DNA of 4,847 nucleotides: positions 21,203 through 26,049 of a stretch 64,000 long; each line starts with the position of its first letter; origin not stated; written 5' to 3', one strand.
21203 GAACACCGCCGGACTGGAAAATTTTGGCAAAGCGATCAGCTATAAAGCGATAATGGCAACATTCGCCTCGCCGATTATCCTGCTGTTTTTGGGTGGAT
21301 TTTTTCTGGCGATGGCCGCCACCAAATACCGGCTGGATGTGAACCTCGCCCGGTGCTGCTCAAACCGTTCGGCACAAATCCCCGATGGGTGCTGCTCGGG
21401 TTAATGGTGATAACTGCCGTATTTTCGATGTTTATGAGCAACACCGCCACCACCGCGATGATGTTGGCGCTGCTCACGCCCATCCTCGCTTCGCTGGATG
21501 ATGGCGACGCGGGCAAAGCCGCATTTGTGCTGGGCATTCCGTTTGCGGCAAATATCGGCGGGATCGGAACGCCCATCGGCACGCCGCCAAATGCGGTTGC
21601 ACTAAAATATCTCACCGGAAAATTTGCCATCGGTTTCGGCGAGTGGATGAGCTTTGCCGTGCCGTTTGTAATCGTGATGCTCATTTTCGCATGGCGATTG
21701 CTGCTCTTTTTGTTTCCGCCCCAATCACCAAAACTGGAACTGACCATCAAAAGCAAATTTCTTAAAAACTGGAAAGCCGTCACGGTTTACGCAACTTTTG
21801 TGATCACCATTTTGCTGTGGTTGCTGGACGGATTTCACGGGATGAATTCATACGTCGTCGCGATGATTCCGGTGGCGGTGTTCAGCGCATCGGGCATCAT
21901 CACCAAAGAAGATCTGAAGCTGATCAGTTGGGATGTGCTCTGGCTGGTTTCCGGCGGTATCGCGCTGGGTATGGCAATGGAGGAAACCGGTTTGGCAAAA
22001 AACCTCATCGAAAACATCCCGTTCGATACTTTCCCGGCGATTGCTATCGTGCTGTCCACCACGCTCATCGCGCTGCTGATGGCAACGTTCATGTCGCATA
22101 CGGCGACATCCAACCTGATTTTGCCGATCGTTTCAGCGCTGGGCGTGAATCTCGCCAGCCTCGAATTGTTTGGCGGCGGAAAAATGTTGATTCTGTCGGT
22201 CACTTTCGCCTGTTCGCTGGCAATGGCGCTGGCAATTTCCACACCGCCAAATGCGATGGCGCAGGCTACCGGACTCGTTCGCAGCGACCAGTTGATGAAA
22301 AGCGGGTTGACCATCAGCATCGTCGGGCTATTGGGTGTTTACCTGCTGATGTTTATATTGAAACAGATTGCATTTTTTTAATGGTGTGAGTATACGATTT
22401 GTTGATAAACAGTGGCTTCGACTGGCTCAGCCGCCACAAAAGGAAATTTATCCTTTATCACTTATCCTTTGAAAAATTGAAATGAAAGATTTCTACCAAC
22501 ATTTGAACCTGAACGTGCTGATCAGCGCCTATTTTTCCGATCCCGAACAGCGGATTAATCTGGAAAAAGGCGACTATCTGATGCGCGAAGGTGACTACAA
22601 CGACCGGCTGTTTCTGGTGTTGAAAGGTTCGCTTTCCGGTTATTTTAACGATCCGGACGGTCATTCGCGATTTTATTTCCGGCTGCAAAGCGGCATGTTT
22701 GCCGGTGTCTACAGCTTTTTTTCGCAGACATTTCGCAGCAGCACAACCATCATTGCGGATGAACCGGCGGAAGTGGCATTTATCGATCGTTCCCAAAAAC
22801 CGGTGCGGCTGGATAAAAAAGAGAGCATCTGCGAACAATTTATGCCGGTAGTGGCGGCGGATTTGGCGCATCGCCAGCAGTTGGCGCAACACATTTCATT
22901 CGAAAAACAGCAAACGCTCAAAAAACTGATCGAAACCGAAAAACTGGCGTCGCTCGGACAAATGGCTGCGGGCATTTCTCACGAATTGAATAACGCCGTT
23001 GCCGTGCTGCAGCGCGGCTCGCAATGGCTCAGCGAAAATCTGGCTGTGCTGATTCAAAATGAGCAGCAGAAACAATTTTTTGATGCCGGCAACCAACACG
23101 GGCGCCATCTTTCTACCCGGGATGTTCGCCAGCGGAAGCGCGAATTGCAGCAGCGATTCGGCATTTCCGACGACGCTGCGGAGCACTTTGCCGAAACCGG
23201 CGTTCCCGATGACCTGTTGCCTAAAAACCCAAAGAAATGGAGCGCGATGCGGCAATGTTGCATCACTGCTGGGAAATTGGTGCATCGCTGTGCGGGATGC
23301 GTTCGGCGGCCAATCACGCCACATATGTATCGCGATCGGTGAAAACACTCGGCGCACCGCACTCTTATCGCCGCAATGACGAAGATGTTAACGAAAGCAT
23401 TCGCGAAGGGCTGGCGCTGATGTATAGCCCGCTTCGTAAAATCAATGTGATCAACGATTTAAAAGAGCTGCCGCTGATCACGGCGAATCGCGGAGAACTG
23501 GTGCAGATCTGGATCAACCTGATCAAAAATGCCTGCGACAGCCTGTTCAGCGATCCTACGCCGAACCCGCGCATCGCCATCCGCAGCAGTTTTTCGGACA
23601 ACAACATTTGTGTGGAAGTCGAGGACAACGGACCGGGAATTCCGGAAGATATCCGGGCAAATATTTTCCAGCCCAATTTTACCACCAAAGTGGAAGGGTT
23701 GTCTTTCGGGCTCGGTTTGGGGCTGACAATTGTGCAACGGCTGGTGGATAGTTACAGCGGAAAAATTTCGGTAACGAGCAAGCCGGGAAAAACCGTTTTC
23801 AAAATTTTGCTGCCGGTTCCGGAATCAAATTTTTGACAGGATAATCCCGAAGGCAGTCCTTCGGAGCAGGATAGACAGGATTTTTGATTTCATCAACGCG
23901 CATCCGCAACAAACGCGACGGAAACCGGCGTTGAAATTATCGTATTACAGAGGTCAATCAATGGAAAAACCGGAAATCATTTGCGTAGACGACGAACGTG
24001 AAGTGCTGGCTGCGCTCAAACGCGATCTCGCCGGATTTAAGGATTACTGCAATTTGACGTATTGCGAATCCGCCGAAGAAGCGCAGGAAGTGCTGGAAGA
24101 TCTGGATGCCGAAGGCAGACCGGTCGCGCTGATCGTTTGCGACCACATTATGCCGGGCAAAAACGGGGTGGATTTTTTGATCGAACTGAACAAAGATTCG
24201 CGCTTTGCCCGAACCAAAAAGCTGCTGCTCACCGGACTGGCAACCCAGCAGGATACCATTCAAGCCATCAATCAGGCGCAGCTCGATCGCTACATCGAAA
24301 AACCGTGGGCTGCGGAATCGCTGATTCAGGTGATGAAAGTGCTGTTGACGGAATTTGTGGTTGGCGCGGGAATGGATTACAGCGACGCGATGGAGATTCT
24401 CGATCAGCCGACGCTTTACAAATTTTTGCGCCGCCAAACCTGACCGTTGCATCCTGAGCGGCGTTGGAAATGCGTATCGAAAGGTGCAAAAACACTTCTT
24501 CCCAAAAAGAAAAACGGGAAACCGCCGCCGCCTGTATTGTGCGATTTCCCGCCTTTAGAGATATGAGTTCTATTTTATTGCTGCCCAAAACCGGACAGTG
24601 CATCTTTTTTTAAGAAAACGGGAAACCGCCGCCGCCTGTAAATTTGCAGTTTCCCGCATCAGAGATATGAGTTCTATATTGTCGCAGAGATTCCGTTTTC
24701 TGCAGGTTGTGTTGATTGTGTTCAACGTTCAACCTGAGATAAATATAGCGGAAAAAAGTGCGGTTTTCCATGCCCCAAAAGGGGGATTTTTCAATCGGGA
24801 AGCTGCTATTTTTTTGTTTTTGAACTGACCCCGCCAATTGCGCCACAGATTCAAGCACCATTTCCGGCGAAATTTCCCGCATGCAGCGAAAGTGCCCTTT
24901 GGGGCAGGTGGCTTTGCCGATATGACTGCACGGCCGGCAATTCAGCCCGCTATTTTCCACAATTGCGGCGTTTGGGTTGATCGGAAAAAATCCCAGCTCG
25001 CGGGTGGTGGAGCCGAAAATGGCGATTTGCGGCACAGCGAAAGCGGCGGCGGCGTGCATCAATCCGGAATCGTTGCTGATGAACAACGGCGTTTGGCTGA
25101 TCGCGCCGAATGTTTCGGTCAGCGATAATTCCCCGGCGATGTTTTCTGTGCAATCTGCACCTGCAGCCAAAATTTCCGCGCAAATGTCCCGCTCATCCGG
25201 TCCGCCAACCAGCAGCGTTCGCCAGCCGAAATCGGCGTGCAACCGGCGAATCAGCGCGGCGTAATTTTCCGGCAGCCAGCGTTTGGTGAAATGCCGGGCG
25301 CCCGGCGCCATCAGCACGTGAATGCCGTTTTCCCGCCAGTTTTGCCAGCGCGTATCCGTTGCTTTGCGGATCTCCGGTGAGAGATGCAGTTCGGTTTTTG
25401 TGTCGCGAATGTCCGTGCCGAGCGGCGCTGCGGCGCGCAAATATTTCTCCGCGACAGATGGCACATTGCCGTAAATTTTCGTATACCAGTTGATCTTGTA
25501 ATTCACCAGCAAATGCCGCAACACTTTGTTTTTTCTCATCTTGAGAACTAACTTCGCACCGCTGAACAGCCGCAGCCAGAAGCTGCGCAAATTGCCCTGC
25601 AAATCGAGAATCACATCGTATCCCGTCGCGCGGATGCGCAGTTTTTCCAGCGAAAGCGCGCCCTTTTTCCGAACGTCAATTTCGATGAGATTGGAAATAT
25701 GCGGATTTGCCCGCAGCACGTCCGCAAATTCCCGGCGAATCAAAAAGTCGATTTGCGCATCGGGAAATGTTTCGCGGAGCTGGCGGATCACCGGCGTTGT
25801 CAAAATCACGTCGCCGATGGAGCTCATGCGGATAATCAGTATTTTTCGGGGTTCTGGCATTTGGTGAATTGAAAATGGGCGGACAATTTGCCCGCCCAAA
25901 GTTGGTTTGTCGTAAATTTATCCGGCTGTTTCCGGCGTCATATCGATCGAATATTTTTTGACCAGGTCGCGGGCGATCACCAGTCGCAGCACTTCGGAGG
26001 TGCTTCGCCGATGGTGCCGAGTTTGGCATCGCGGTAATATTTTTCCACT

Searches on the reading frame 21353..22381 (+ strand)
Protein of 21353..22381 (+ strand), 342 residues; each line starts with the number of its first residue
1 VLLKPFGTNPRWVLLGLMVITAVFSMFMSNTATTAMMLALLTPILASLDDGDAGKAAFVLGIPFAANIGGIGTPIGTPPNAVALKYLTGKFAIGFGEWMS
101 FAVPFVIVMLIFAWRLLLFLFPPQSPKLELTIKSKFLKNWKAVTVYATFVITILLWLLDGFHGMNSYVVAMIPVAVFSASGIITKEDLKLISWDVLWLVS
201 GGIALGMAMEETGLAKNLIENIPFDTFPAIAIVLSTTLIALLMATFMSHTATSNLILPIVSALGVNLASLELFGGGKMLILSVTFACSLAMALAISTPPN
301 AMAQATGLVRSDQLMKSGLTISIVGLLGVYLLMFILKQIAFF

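Call 10: search_protein_families(library=pfam, proteins=[window:21353-22381:+], max_evalue=0.001)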
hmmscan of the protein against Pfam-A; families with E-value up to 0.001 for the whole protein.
window:21353-22381:+ (342 aa): 2 families
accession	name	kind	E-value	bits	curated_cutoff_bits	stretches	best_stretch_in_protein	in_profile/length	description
PF03600.22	CitMHS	-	2.7e-31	109.3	31.9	1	2-266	68-320/336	Citrate transporter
PF00939.25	Na_sulph_symp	-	7e-23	81.8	27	2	91-328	211-457/472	Sodium:sulfate symporter transmembrane region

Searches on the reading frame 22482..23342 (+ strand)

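Call 11: search_protein_families(library=pfam, proteins=[window:22482-23342:+], max_evalue=0.001)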
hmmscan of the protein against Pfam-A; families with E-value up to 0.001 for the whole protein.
window:22482-23342:+ (286 aa): 2 families
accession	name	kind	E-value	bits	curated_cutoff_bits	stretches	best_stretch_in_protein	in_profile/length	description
PF00027.35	cNMP_binding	-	3.1e-13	49.9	27.5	1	25-104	2-80/89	Cyclic nucleotide-binding domain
PF00512.31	HisKA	-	3.5e-05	24.2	26.9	1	158-211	2-51/66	His Kinase A (phospho-acceptor) domain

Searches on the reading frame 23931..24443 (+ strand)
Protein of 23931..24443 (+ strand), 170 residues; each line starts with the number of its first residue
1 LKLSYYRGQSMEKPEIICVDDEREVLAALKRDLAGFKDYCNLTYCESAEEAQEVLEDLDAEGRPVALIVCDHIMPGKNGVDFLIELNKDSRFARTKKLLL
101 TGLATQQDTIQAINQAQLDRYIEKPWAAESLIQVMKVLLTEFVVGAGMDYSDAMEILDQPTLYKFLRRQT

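Call 11: search_protein_families(library=pfam, proteins=[window:23931-24443:+], max_evalue=0.001)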
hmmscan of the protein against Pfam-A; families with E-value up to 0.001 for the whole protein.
window:23931-24443:+ (170 aa): 1 family
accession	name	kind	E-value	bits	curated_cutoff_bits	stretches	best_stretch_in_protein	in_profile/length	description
PF00072.30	Response_reg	-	2.1e-14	54.1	30.2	1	16-135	1-110/111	Response regulator receiver domain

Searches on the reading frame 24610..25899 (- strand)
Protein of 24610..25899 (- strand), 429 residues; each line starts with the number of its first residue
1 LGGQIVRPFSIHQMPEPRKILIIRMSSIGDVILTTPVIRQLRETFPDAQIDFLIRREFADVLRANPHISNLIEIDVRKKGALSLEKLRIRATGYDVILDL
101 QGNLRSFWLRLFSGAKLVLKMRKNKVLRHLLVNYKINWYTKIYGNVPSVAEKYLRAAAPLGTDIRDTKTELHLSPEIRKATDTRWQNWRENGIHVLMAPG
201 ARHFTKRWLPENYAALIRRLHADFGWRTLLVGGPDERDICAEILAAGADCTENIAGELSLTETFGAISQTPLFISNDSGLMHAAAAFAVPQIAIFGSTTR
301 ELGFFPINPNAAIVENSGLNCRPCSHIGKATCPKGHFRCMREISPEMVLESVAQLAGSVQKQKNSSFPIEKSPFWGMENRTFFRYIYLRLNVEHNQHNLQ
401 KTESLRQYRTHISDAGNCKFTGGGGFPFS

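Call 11: search_protein_families(library=pfam, proteins=[window:24610-25899:-], max_evalue=0.001)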
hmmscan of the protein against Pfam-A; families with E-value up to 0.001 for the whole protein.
window:24610-25899:- (429 aa): 1 family
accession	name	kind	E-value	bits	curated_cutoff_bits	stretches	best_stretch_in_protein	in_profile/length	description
PF01075.23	Glyco_transf_9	-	1.2e-36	126.8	22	1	88-329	7-241/247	Glycosyltransferase family 9 (heptosyltransferase)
